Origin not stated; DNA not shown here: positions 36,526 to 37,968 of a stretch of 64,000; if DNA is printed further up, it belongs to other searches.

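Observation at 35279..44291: Compact teichoic-acid-like / phospho-alcohol surface-polymer locus headed by an MsbA-type exporter in a diderm genome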

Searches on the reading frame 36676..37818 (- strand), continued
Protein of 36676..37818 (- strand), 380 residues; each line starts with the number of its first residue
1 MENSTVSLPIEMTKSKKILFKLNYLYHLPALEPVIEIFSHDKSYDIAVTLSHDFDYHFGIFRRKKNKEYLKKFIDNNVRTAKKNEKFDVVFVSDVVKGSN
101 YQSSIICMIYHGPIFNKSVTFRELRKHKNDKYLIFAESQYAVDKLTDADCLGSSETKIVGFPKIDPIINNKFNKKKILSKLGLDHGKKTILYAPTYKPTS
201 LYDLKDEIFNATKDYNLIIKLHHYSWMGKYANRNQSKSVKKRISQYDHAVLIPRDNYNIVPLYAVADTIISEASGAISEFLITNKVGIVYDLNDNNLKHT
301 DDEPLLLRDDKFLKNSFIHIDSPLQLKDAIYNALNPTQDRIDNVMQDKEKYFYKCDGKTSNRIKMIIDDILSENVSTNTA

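Call 20: search_protein_families(library=pfam, proteins=[L019:2729-3682:-, L019:4363-5334:+, L019:5363-6394:+, L019:6404-7363:+, L019:11272-12381:-, L019:12471-13691:-, L019:13701-14453:-, L019:14572-15795:-, L019:15792-16751:-, L019:17308-18462:+], max_evalue=0.0001)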
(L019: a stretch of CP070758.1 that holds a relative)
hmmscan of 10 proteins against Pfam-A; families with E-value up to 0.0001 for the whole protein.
L019:2729-3682:- (317 aa): 3 families
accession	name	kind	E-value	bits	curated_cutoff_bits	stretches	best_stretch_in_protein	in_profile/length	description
PF00534.26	Glycos_transf_1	-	5.3e-12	46.1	26.4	1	135-249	10-140/172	Glycosyl transferases group 1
PF13692.12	Glyco_trans_1_4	-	3e-10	40.9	27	1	142-260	3-137/142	Glycosyl transferases group 1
PF13439.12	Glyco_transf_4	-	6e-05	23.6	28.5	0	16-96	1-108/170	Glycosyltransferase Family 4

L019:4363-5334:+ (323 aa): 1 family
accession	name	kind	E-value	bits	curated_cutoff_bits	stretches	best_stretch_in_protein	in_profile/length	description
PF00348.22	polyprenyl_synt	-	7.3e-67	225.6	27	1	31-263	3-238/251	Polyprenyl synthetase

L019:5363-6394:+ (343 aa): 1 family
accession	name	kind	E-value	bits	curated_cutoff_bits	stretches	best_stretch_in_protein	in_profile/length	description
PF02424.20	ApbE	-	7.3e-92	308.1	25.6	1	41-317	1-264/266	ApbE family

L019:6404-7363:+ (319 aa): 6 families
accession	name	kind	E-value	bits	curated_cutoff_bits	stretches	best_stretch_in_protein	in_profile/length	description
PF01370.27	Epimerase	-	1.6e-47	162.4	20.9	1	5-238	2-240/240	NAD dependent epimerase/dehydratase family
PF16363.11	GDP_Man_Dehyd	-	2.8e-47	162.2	27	1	5-300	1-331/332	GDP-mannose 4,6 dehydratase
PF01073.25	3Beta_HSD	-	5.6e-09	35.9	22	1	5-181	1-187/280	3-beta hydroxysteroid dehydrogenase/isomerase family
PF02719.21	Polysacc_synt_2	-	3.6e-07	30.1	20.2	0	139-259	132-250/293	Polysaccharide biosynthesis protein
PF07993.18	NAD_binding_4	-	3.3e-06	26.9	20.1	0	6-29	1-27/258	Male sterility protein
PF00106.31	adh_short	-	2e-05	24.6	26.6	1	5-63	4-64/195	short chain dehydrogenase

L019:11272-12381:- (369 aa): 5 families
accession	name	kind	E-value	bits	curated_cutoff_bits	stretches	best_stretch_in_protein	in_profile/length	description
PF00534.26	Glycos_transf_1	-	4.4e-39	134.2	26.4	1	176-329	4-160/172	Glycosyl transferases group 1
PF13692.12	Glyco_trans_1_4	-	7.5e-36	123.9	27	1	189-326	3-141/142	Glycosyl transferases group 1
PF13439.12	Glyco_transf_4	-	2.5e-13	50.8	28.5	1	18-166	1-166/170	Glycosyltransferase Family 4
PF13477.12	Glyco_trans_4_2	-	1.5e-05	25.7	23.4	1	28-122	16-113/139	Glycosyl transferase 4-like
PF20706.3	GT4-conflict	-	1.9e-05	24.3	26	1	192-303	202-323/385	Family 4 Glycosyltransferase in conflict systems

L019:12471-13691:- (406 aa): 3 families
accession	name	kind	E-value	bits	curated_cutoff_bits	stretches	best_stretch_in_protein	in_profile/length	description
PF13692.12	Glyco_trans_1_4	-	6.7e-23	82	27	1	225-371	2-142/142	Glycosyl transferases group 1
PF00534.26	Glycos_transf_1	-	3.8e-22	79.1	26.4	1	223-381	14-168/172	Glycosyl transferases group 1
PF13524.12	Glyco_trans_1_2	-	8.8e-09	35.9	25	1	276-400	23-144/144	Glycosyl transferase-like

L019:13701-14453:- (250 aa): 9 families
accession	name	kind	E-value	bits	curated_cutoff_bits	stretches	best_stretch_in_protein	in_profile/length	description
PF13489.12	Methyltransf_23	-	3.1e-17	63.2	27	1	53-196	24-162/164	Methyltransferase domain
PF08241.18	Methyltransf_11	-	5.7e-17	62.6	21.2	1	56-148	1-95/95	Methyltransferase domain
PF13649.12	Methyltransf_25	-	4.2e-16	59.9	27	1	56-144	2-97/97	Methyltransferase domain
PF13847.12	Methyltransf_31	-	1.3e-14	54.5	27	1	54-161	6-123/145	Methyltransferase domain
PF08242.18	Methyltransf_12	-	1.8e-12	48.3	30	1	56-145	1-97/98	Methyltransferase domain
PF05401.17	NodS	-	1.3e-08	35.3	24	1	51-150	43-146/201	Nodulation protein S (NodS)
PF05175.20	MTS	-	9.8e-08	32.3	23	1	43-119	22-104/170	Methyltransferase small domain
PF03848.20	TehB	-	6.7e-07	29.4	20.4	1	53-179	32-159/193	Tellurite resistance protein TehB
PF13679.12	Methyltransf_32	-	6.1e-05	23.5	27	1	52-100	26-80/143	Methyltransferase domain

L019:14572-15795:- (407 aa): 2 families
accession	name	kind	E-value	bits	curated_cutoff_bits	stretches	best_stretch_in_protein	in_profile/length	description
PF00534.26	Glycos_transf_1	-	3.5e-10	40.1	26.4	1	212-369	9-160/172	Glycosyl transferases group 1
PF13439.12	Glyco_transf_4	-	4.8e-06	27.1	28.5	1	75-203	39-169/170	Glycosyltransferase Family 4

L019:15792-16751:- (319 aa): 0 families

L019:17308-18462:+ (384 aa): 6 families
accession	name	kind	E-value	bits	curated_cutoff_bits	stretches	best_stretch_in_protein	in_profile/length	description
PF00534.26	Glycos_transf_1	-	9.6e-37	126.6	26.4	1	175-347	2-172/172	Glycosyl transferases group 1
PF13692.12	Glyco_trans_1_4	-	1.9e-33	116.2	27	1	190-333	3-142/142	Glycosyl transferases group 1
PF13439.12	Glyco_transf_4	-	2.3e-22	80.3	28.5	1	13-166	1-169/170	Glycosyltransferase Family 4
PF13579.12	Glyco_trans_4_4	-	7.5e-15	56.1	29.7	1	14-162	1-158/158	Glycosyl transferase 4-like domain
PF20706.3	GT4-conflict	-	4.8e-05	23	26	1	168-315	177-324/385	Family 4 Glycosyltransferase in conflict systems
PF13524.12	Glyco_trans_1_2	-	5.1e-05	23.7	25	1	221-362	16-143/144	Glycosyl transferase-like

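Call 27: search_solved_structures(query=window:36676-37818:-, max_evalue=1, show_alignments=3)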
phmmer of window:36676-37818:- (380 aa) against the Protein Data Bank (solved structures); distinct sequences matched with E-value up to 1: 1.
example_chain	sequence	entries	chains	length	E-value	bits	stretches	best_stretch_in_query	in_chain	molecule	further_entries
3jug_A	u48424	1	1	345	0.51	12.8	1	196-270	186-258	Beta-mannanase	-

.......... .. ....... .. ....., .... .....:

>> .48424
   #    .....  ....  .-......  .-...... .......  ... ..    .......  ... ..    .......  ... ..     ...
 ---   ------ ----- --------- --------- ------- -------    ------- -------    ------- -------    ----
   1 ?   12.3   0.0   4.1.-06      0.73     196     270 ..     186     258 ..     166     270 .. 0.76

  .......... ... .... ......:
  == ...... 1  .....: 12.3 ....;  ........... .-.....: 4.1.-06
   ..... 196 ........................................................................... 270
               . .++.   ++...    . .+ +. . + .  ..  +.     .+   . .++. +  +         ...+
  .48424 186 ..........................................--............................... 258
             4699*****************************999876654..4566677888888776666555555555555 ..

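Call 35: find_encoding_contigs(protein=P0013, flank=10000, max_places=1)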
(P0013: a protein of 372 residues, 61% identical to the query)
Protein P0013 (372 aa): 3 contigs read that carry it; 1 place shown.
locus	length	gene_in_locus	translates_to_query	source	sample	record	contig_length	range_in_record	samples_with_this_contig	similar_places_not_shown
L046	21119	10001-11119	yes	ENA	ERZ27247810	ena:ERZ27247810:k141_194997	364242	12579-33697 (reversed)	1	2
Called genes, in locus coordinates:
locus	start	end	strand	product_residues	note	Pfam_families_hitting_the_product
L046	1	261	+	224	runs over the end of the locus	PF03767:Acid_phosphat_B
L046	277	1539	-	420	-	-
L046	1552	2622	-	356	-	-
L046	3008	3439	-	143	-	PF09980:DUF2214, PF05425:CopD (weak)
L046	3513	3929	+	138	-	PF13527:Acetyltransf_9 (faint), PF13673:Acetyltransf_10, PF00583:Acetyltransf_1, PF13508:Acetyltransf_7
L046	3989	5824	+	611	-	PF00664:ABC_membrane, PF02463:SMC_N, PF00005:ABC_tran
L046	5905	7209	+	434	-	PF07994:NAD_binding_5, PF01658:Inos-1-P_synth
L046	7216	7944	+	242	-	PF00483:NTP_transferase, PF12804:NTP_transf_3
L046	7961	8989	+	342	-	PF04464:Glyphos_transf, PF02350:Epimerase_2 (weak)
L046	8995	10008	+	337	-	PF02350:Epimerase_2, PF04464:Glyphos_transf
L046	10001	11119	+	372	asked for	PF04464:Glyphos_transf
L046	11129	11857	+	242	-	PF00483:NTP_transferase, PF12804:NTP_transf_3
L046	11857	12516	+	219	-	PF01066:CDP-OH_P_transf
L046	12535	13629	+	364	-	PF00465:Fe-ADH, PF25137:ADH_Fe_C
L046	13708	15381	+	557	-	PF00082:Peptidase_S8, PF18962:Por_Secre_tail (weak)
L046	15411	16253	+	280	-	PF23023:Anti-Pycsar_Apyc1 (faint), PF00753:Lactamase_B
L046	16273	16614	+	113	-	-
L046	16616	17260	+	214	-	PF00730:HhH-GPD, PF00633:HHH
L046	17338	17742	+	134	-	PF01242:PTPS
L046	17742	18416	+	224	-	PF02592:Vut_1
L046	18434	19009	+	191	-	PF01227:GTP_cyclohydroI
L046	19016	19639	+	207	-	PF21948:LplA-B_cat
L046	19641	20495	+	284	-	PF04055:Radical_SAM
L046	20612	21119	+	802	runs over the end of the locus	PF02190:LON_substr_bdg, PF07724:AAA_2 (faint), PF00004:AAA, PF07728:AAA_5, PF22667:Lon_lid, PF05362:Lon_C, PF13541:ChlI (weak)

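Call 36: find_encoding_contigs(protein=P0048, flank=10000, max_places=1)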
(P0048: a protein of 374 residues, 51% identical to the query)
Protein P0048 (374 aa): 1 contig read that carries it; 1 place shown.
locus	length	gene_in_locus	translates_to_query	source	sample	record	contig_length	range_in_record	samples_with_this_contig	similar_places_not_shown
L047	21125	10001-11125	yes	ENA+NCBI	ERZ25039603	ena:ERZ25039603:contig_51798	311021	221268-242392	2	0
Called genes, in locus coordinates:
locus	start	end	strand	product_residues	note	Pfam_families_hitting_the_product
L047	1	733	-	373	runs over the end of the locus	-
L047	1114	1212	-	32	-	-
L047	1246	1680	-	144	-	PF09980:DUF2214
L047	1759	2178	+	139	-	PF13673:Acetyltransf_10, PF00583:Acetyltransf_1, PF13508:Acetyltransf_7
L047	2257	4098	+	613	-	PF00664:ABC_membrane, PF00005:ABC_tran, PF02463:SMC_N (weak)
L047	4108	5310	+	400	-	PF04991:LicD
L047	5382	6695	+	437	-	PF01467:CTP_transf_like, PF13714:PEP_mutase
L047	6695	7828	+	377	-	PF02776:TPP_enzyme_N, PF02775:TPP_enzyme_C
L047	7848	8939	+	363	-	PF00465:Fe-ADH, PF25137:ADH_Fe_C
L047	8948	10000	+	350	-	PF04464:Glyphos_transf, PF02350:Epimerase_2 (weak)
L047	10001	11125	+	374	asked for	PF04464:Glyphos_transf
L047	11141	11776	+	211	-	PF01066:CDP-OH_P_transf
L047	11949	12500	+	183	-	PF00390:malic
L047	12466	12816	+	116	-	-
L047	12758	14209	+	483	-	PF03949:Malic_M (weak), PF01515:PTA_PTB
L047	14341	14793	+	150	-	-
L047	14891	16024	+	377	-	PF00082:Peptidase_S8, PF18962:Por_Secre_tail (weak), PF13860:FlgD_ig (weak)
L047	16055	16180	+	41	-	-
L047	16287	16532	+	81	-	PF01613:Flavin_Reduct (weak)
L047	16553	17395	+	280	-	PF23023:Anti-Pycsar_Apyc1 (weak), PF00753:Lactamase_B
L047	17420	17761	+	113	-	-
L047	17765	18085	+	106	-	PF00730:HhH-GPD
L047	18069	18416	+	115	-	PF00633:HHH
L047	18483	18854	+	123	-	PF01242:PTPS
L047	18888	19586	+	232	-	PF02592:Vut_1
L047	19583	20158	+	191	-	PF01227:GTP_cyclohydroI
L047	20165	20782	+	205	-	PF21948:LplA-B_cat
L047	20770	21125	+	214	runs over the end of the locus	PF04055:Radical_SAM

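Call 41: search_protein_families(library=pfam, proteins=[L009:1399-2445:-, L009:2282-3358:-, L009:2392-3726:+, L009:3403-4371:-, L009:6188-7789:-, L009:6251-7837:+, L009:11637-12434:+, L009:12034-12897:-, L009:12947-13756:-, L009:13731-14759:+], max_evalue=0.00001)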
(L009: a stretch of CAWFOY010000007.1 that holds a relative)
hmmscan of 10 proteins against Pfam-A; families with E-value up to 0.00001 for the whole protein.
L009:1399-2445:- (348 aa): 0 families

L009:2282-3358:- (358 aa): 0 families

L009:2392-3726:+ (444 aa): 0 families

L009:3403-4371:- (322 aa): 1 family
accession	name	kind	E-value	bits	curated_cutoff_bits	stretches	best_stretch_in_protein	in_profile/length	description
PF13524.12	Glyco_trans_1_2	-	1.2e-32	113.3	25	1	170-317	2-144/144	Glycosyl transferase-like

L009:6188-7789:- (533 aa): 2 families
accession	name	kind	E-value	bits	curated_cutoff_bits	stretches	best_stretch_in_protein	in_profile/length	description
PF00072.30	Response_reg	-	2.1e-24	86.3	30.2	1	19-128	1-110/111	Response regulator receiver domain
PF08665.17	PglZ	-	3.4e-18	66.7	25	1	243-436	2-178/179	PglZ domain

L009:6251-7837:+ (528 aa): 0 families

L009:11637-12434:+ (265 aa): 2 families
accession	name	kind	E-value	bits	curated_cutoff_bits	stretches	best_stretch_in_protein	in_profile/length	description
PF01709.26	Transcrip_reg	-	9.4e-60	201.4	27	1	99-253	2-160/160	TACO1/YebC second and third domain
PF20772.2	TACO1_YebC_N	-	7.9e-30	103.6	36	1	21-92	1-73/73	TACO1/YebC protein N-terminal domain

L009:12034-12897:- (287 aa): 0 families

L009:12947-13756:- (269 aa): 0 families

L009:13731-14759:+ (342 aa): 5 families
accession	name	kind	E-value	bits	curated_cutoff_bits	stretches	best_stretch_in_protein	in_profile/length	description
PF05496.18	RuvB_N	-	2.2e-71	239.2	27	1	23-181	1-159/159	Holliday junction DNA helicase RuvB P-loop domain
PF17864.7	AAA_lid_4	-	7.1e-31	106.2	27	1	184-257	1-74/74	RuvB AAA lid domain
PF05491.19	RuvB_C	-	1.5e-23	83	24.7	1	258-326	1-69/72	RuvB C-terminal winged helix domain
PF00004.35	AAA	-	1.9e-18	67.6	21.2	1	59-177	2-125/131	ATPase family associated with various cellular activities (AAA)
PF07728.20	AAA_5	-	1.7e-06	28.6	22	0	57-165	1-125/139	AAA domain (dynein-related subfamily)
